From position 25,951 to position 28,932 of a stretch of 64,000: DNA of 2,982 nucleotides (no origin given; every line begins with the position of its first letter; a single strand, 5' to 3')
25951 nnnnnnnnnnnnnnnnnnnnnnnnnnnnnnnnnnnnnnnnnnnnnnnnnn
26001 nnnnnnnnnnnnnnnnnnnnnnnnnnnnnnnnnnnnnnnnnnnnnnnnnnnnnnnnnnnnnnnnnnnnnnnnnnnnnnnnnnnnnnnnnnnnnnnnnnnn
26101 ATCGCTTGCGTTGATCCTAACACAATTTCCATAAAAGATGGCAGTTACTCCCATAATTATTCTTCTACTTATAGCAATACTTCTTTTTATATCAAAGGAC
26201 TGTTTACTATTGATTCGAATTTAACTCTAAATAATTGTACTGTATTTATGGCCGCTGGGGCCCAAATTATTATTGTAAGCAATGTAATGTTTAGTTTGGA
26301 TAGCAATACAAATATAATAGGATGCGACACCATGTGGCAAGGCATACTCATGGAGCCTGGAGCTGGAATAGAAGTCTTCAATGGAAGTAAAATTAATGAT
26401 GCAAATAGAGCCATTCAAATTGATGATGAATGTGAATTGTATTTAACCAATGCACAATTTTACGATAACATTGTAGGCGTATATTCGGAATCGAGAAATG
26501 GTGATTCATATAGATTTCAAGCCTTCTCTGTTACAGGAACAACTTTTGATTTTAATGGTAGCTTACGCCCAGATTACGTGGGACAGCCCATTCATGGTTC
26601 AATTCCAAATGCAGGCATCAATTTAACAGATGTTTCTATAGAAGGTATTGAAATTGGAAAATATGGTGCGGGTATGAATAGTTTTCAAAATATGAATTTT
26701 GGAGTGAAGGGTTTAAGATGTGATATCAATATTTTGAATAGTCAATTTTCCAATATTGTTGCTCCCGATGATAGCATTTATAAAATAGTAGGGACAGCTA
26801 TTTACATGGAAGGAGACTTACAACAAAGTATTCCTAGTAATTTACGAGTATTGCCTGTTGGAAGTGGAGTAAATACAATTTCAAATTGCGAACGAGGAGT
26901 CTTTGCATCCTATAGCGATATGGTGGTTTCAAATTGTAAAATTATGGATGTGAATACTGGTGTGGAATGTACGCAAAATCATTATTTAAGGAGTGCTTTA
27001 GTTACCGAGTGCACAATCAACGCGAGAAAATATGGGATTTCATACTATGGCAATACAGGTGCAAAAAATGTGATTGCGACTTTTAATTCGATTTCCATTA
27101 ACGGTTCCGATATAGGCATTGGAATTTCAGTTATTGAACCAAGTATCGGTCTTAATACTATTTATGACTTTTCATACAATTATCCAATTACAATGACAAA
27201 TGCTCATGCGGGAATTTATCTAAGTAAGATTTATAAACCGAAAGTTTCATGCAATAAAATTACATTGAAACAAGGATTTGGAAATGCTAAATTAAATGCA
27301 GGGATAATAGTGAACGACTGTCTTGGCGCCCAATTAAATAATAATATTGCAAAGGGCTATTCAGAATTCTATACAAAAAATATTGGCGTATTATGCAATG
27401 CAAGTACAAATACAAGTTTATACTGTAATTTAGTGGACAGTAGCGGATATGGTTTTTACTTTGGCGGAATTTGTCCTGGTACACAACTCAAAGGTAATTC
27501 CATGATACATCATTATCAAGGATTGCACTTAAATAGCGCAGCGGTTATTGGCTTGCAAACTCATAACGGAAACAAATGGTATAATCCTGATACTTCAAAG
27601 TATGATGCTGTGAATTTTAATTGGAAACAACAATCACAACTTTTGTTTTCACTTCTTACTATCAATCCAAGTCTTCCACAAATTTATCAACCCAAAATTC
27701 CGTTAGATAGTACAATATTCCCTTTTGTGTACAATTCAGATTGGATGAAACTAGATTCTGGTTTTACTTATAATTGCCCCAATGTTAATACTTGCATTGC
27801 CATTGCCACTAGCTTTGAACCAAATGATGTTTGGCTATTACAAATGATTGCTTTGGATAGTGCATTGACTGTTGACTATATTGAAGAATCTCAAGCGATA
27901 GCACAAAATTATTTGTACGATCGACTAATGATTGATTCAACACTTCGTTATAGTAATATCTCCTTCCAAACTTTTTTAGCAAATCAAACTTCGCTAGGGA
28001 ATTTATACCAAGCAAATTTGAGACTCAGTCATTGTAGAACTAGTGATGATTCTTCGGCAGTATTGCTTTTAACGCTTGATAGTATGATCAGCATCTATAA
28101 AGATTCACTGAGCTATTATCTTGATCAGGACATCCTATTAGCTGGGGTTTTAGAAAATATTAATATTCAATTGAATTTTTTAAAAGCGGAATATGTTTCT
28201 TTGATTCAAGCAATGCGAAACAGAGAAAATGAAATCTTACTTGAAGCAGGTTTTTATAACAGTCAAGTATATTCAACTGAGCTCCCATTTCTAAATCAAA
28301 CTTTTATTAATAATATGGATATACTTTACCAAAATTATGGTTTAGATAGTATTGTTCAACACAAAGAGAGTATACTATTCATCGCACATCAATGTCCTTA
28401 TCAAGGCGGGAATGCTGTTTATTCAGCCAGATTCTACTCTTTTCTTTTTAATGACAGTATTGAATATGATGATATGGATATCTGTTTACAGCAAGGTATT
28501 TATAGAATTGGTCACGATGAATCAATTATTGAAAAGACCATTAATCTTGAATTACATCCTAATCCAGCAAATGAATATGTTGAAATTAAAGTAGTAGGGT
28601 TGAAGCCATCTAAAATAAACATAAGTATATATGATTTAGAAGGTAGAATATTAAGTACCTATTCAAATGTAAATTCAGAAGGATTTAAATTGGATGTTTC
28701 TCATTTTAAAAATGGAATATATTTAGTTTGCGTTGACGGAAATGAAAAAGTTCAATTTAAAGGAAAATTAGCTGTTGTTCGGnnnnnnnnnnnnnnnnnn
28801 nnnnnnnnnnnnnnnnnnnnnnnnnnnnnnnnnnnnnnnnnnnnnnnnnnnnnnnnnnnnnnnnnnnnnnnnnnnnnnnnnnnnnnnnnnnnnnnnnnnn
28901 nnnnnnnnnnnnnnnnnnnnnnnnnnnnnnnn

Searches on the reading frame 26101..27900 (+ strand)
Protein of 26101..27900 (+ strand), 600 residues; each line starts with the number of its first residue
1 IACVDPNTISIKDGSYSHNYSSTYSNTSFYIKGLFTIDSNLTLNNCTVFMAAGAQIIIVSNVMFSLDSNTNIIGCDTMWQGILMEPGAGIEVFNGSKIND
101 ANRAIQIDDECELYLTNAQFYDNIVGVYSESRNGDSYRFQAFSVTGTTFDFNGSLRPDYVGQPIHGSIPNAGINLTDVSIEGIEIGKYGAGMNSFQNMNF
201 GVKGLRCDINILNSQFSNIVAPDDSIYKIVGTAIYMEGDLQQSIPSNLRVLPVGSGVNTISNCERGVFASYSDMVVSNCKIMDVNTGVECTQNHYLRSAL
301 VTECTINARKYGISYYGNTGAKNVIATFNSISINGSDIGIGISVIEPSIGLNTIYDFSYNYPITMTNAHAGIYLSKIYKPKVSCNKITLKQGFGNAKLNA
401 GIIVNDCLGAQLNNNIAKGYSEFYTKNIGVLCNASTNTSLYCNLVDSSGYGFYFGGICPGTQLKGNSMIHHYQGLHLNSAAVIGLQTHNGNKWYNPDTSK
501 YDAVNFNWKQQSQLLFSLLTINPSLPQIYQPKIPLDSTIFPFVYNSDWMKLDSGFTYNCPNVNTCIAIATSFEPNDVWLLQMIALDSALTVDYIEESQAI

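Call 35: search_solved_structures(query=window:26101-27900:+, max_evalue=10)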
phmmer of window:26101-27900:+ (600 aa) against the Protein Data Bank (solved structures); distinct sequences matched with E-value up to 10: 1.
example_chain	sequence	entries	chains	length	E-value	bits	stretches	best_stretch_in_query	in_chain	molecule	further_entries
8zrn_A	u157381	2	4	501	0.68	11.7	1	493-578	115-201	Neuronal acetylcholine receptor subunit alpha-6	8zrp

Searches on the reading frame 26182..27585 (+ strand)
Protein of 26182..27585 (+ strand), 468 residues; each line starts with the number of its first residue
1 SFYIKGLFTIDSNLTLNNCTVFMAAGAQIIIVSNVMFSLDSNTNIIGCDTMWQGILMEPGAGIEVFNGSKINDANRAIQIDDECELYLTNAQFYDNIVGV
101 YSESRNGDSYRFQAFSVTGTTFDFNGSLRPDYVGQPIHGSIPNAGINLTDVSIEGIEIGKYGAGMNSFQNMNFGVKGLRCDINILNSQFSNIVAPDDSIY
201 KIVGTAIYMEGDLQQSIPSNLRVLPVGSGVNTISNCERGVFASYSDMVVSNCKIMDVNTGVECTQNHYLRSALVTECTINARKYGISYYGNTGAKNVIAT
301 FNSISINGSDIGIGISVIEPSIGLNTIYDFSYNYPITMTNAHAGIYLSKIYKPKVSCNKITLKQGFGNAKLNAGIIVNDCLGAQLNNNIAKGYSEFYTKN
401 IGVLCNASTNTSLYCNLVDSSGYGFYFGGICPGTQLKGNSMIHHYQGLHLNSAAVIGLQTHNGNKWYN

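Call 56: find_homologous_proteins(query=window:26182-27585:+, max_evalue=0.001)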
Query window:26182-27585:+ (468 aa): 4 proteins with E <= 0.001 among 5804 candidates.
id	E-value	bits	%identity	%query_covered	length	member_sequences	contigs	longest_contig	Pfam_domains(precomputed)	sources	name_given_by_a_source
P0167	5.0e-105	370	50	82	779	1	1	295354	PF18962.8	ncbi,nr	ncbi:MAG: T9SS type A sorting domain-containing protein [Bacteroidetes bacterium]|nr:T9SS type A sor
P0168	5.9e-100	354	52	75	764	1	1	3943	PF18962.8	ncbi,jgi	jgi:hypothetical protein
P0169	3.8e-35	140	29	77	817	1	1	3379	-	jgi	-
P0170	9.1e-29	119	69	18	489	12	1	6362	PF18962.8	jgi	jgi:hypothetical protein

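Call 68: predict_structure(alignment_id=A4)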
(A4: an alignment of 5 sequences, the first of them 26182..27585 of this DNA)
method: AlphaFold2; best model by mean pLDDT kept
length: 468 residues; sequences in the alignment: 5
mean_pLDDT: 84.5   pTM: 0.88
mean pLDDT of the five models: 84.5, 84.0, 80.1, 79.8, 60.0
residues with pLDDT >= 90: 228; 70-90: 172; 50-70: 53; < 50: 15
segments of 3 or more residues with pLDDT < 50: 129-140
pLDDT, mean of each block of 10 residues (from residue 1): 94 97 93 97 88 91 96 91 92 91 79 89 72 43 82 76 84 91 93 69 88 88 82 94 94 94 89 94 94 91 84 92 87 81 91 87 65 88 81 57 88 84 84 84 78 58 65
secondary structure, 60 per line:
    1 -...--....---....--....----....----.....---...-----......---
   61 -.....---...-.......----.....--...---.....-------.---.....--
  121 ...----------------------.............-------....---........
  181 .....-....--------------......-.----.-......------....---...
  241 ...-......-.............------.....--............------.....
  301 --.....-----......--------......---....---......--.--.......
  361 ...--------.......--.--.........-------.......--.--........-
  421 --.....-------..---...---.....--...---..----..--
elements in order: E2-4 E7-10 E14-17 E20-23 E28-31 E36-40 E44-46 E52-57 E62-66 E70-72 E74-80 E85-89 E92-94 E98-102 E114-118 E121-123 E146-158 E166-169 E173-185 E187-190 E205-210 E219-224 E231-234 E238-243 E245-250 E252-264 E271-275 E278-289 E296-300 E303-307 E313-318 E327-332 E336-339 E343-348 E354-363 E372-378 E384-392 E400-406 E412-419 E423-427 E440-442 E446-450

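Call 70: fold_search(model_id=the predicted structure, library=pdb)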
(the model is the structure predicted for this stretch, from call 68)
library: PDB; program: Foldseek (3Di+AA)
matches with E <= 10: 377; with E <= 0.001: 4
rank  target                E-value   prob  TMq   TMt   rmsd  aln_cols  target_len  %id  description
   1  6nw9_B                1.5e-04  1.00  0.26  0.21  13.7       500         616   10  CRYSTAL STRUCTURE OF A TAILSPIKE PROTEIN 3 (TSP3, ORF212) FROM ESCHERICHIA COLI O157:H7 BACTERIOPHAGE CBA120 (released 2019-06-05)
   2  5lw3                  3.1e-04  0.89  0.17  0.20  16.1       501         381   10  Azotobacter vinelandii Mannuronan C-5 epimerase AlgE6 A-module (released 2017-10-25)
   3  2pyh_B                4.0e-04  0.77  0.17  0.19  17.1       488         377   12  Azotobacter vinelandii Mannuronan C-5 epimerase AlgE4 A-module complexed with mannuronan trisaccharide (released 2008-05-27)
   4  5w6f_A                7.4e-04  1.00  0.29  0.23  13.8       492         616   10  Crystal structure of Bacteriophage CBA120 tailspike protein 3 (TSP3, orf212) (released 2018-10-24)
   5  3eqn_A                2.7e-03  0.54  0.21  0.14  20.8       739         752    8  Crystal structure of beta-1,3-glucanase from Phanerochaete chrysosporium (Lam55A) (released 2009-02-03)
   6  8ikx_A                3.3e-03  0.33  0.16  0.18  16.9       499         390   11  An Arabidopsis polygalacturonase PGLR (released 2024-02-07)
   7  3jur_A                4.0e-03  0.41  0.18  0.18  15.4       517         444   10  The crystal structure of a hyperthermoactive Exopolygalacturonase from Thermotoga maritima (released 2009-11-17)
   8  7ukj_C                4.2e-03  0.91  0.27  0.22  12.4       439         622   10  In situ cryo-EM structure of bacteriophage Sf6 portal:gp7 complex at 2.7A resolution (released 2022-12-21)
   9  4xor_A                4.7e-03  0.77  0.30  0.25  13.2       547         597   10  Tailspike protein double mutant D339N/E372Q of E. coli bacteriophage HK620 in complex with pentasaccharide (released 2016-01-27)
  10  2pyg_B                4.9e-03  0.63  0.20  0.23  16.6       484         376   11  Azotobacter vinelandii Mannuronan C-5 epimerase AlgE4 A-module (released 2008-05-27)
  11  4nk6                  5.4e-03  0.99  0.30  0.33  13.4       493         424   10  Crystal Structure of the periplasmic alginate epimerase AlgG (released 2014-01-15)
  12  7dmk_A                5.4e-03  0.33  0.18  0.12  22.4       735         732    9  PL6 alginate lyase BcAlyPL6 (released 2021-10-06)
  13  4xn3_A                6.3e-03  0.90  0.35  0.29  11.6       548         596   10  Tailspike protein mutant E372A of E. coli bacteriophage HK620 in complex with hexasaccharide (released 2016-01-27)
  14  6nw9_C                8.0e-03  0.80  0.25  0.20  14.2       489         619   10  CRYSTAL STRUCTURE OF A TAILSPIKE PROTEIN 3 (TSP3, ORF212) FROM ESCHERICHIA COLI O157:H7 BACTERIOPHAGE CBA120 (released 2019-06-05)
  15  4xop_A                9.2e-03  0.66  0.30  0.25  13.2       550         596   10  Tailspike protein double mutant D339N/E372Q of E. coli bacteriophage HK620 in complex with hexasaccharide (released 2016-01-27)
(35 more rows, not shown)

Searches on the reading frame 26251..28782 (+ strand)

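Call 33: search_protein_families(library=pfam, proteins=[window:26251-28782:+], max_evalue=10)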
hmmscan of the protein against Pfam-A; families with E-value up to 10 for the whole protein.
window:26251-28782:+ (844 aa): 2 families
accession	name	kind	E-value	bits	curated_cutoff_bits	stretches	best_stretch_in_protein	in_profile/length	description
PF18962.6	Por_Secre_tail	-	6.5e-13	49.2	27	1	769-836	2-70/75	Secretion system C-terminal sorting domain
PF17913.6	FHA_2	-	0.059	13.8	23.1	1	766-791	41-66/71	FHA domain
